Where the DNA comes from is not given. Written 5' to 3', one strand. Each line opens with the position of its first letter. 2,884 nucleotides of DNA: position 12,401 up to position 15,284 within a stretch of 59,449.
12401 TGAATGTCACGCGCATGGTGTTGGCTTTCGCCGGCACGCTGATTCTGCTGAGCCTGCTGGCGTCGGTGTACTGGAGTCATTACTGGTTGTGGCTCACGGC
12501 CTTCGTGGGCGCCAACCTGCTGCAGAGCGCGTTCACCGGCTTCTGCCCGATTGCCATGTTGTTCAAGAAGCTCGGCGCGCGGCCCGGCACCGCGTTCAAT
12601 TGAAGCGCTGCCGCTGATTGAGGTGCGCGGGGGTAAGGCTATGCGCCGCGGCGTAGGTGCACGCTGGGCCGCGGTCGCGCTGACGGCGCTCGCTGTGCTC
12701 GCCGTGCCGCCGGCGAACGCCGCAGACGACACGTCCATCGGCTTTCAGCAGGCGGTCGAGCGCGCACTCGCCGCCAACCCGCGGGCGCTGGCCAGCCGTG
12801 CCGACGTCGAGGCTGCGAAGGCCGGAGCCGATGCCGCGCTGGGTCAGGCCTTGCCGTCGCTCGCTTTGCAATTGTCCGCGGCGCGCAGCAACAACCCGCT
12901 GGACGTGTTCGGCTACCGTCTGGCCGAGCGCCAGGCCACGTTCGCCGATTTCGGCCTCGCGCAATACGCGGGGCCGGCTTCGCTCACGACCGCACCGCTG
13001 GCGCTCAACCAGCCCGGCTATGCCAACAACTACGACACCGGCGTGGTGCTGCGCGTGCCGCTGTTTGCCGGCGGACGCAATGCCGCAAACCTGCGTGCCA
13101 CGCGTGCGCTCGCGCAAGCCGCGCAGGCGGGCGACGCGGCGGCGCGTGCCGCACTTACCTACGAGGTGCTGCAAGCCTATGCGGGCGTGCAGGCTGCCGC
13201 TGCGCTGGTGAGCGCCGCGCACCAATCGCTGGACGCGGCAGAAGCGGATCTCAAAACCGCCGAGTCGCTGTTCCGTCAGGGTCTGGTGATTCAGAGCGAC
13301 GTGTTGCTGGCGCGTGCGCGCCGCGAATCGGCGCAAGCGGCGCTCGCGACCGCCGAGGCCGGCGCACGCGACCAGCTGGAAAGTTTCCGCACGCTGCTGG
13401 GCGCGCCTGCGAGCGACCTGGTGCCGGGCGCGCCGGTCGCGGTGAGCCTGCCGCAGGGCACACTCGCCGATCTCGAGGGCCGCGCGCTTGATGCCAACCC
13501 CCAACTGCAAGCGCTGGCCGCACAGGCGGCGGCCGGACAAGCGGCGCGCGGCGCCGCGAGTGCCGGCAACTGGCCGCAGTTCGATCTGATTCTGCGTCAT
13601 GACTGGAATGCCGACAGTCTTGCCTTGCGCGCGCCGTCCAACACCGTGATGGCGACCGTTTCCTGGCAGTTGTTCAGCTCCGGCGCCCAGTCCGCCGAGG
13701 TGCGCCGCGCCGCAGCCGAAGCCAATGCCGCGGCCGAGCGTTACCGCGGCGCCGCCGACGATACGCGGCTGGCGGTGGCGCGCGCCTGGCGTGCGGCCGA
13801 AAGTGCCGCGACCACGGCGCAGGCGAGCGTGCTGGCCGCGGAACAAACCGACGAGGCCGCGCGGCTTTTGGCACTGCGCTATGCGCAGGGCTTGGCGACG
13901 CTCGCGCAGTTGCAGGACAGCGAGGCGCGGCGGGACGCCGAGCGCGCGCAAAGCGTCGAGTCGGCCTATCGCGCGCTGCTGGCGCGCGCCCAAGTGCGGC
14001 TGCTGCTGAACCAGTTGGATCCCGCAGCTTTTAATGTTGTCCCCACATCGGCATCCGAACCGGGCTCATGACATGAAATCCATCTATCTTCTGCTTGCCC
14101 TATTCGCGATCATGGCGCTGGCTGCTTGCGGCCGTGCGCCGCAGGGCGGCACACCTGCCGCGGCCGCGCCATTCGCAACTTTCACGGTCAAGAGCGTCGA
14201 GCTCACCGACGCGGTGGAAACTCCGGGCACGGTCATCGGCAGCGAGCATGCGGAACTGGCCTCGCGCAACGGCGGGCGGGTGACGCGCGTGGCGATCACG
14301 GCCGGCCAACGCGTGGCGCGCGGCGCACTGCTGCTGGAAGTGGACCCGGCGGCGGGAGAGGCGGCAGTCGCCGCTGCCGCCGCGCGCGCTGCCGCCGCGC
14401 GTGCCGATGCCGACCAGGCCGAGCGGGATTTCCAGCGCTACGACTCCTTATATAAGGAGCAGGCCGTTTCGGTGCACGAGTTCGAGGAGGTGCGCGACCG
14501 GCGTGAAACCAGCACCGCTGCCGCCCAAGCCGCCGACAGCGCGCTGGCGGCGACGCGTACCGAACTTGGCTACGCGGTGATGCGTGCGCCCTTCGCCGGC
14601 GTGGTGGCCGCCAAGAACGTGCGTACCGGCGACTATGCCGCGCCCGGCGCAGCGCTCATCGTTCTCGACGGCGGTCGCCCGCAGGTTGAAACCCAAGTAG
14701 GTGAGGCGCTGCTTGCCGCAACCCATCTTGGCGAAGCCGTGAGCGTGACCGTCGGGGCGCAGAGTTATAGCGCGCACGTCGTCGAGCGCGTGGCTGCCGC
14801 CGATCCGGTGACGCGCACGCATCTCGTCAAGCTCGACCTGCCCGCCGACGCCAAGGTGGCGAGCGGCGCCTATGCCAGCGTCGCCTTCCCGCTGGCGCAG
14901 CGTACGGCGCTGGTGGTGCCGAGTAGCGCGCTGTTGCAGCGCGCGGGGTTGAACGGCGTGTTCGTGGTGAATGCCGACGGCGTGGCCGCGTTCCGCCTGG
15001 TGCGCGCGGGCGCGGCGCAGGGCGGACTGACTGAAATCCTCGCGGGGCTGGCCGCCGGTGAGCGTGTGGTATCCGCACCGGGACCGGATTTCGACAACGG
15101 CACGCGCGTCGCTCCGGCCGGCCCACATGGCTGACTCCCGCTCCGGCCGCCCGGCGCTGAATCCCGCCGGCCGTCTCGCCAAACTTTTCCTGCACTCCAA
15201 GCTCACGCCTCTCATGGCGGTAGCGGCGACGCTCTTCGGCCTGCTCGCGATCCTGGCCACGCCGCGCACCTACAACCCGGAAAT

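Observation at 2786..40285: One asymmetric 14-bp Crp/Fnr box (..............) is reused at 12 promoters across 38 kb, all with class II geometry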

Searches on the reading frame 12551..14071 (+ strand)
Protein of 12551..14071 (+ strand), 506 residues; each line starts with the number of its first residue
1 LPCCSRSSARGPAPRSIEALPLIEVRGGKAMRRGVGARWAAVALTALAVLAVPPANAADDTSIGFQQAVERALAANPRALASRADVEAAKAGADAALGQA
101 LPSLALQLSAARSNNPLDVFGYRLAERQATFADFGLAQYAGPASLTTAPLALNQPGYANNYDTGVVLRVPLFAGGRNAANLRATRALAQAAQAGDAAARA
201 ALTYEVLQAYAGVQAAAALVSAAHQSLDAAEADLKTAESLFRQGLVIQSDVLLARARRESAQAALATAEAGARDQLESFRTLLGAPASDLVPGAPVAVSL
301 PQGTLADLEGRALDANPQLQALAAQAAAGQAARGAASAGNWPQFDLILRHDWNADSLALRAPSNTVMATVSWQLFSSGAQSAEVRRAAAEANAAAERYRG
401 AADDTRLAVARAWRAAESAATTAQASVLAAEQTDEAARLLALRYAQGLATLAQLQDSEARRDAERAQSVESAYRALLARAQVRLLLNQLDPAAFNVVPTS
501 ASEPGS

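Call 6: search_protein_families(library=ncbifam, proteins=[window:12551-14071:+])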
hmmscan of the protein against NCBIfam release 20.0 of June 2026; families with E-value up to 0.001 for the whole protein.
window:12551-14071:+ (506 aa): 5 families
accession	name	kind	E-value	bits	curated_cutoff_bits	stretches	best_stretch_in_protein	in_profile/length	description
TIGR01844.1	type_I_sec_TolC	subfamily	2.2e-32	112.6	225.15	2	158-492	68-403/414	TolC family outer membrane protein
TIGR01845.1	outer_NodT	subfamily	1.9e-14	53.4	210.05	1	175-475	140-446/460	efflux transporter outer membrane subunit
NF007390.0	PRK09915.1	equivalog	3.4e-08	32.6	597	1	149-462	134-449/488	MdtP family multidrug efflux transporter outer membrane subunit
NF052390.1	efflux_OMP_AbuO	equivalog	2.6e-05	23.1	700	1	163-263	310-410/447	multidrug efflux outer membrane protein AbuO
NF007002.0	PRK09465.1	equivalog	0.00046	18.8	495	1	157-267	297-407/460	outer membrane channel protein TolC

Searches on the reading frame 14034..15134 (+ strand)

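Call 6: search_protein_families(library=ncbifam, proteins=[window:14034-15134:+])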
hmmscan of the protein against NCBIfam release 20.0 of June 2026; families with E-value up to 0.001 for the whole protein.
window:14034-15134:+ (366 aa): 20 families
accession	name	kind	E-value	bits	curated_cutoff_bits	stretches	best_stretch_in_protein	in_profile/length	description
TIGR01730.1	RND_mfp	subfamily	5.3e-52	176.8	94.9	1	49-360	3-320/322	efflux RND transporter periplasmic adaptor subunit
TIGR00999.1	8a0102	subfamily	9.5e-38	129.8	319.3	1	91-347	1-264/271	CzcB/NccB family metal efflux transporter periplasmic adaptor subunit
NF033138.2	RND-peri-MexC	equivalog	5e-27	95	625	2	13-207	3-198/375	MexC family multidrug efflux RND transporter periplasmic adaptor subunit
NF007132.1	PRK09578.1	equivalog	2.9e-26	92.2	512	2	15-191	8-184/396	MexX/AxyX family multidrug efflux RND transporter periplasmic adaptor subunit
NF008589.1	PRK11556.1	equivalog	3.7e-24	85.4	391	1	43-208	55-222/392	MdtA/MuxA family multidrug efflux RND transporter periplasmic adaptor subunit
NF045904.1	RND-peri-MexE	equivalog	4.8e-21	75.1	714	1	15-205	6-196/390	multidrug efflux RND transporter periplasmic adaptor subunit MexE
NF007785.0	PRK10476.1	equivalog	9.2e-16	57.6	376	2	56-133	32-109/347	multidrug transporter subunit MdtN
NF007362.0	PRK09859.1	equivalog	1.1e-15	57.7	738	1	19-200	8-189/385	multidrug transporter subunit MdtE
NF000272.2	OqxA_adapt_sub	exception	2.8e-15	56.2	835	1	22-211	17-206/391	multidrug efflux RND transporter periplasmic adaptor subunit OqxA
TIGR00998.1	8a0101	subfamily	3.4e-15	55.8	390.8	3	162-242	186-267/334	EmrA/EmrK family multidrug efflux transporter periplasmic adaptor subunit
NF011604.1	PRK15030.1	equivalog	8.6e-14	51.3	765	1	14-207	7-200/397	multidrug efflux RND transporter periplasmic adaptor subunit AcrA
NF007303.0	PRK09783.1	subfamily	5.6e-10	38.2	390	1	170-348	204-387/414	copper/silver efflux system membrane fusion protein CusB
NF008606.0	PRK11578.1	equivalog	8.1e-10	38.4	342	1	13-347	6-362/371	macrolide transporter subunit MacA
NF007850.1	PRK10559.1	equivalog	1e-09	37.9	400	1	76-252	44-221/303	p-hydroxybenzoic acid efflux pump subunit AaeA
TIGR01843.1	type_I_hlyD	subfamily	2.9e-08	33.1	208.65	1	55-130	25-101/422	HlyD family type I secretion periplasmic adaptor subunit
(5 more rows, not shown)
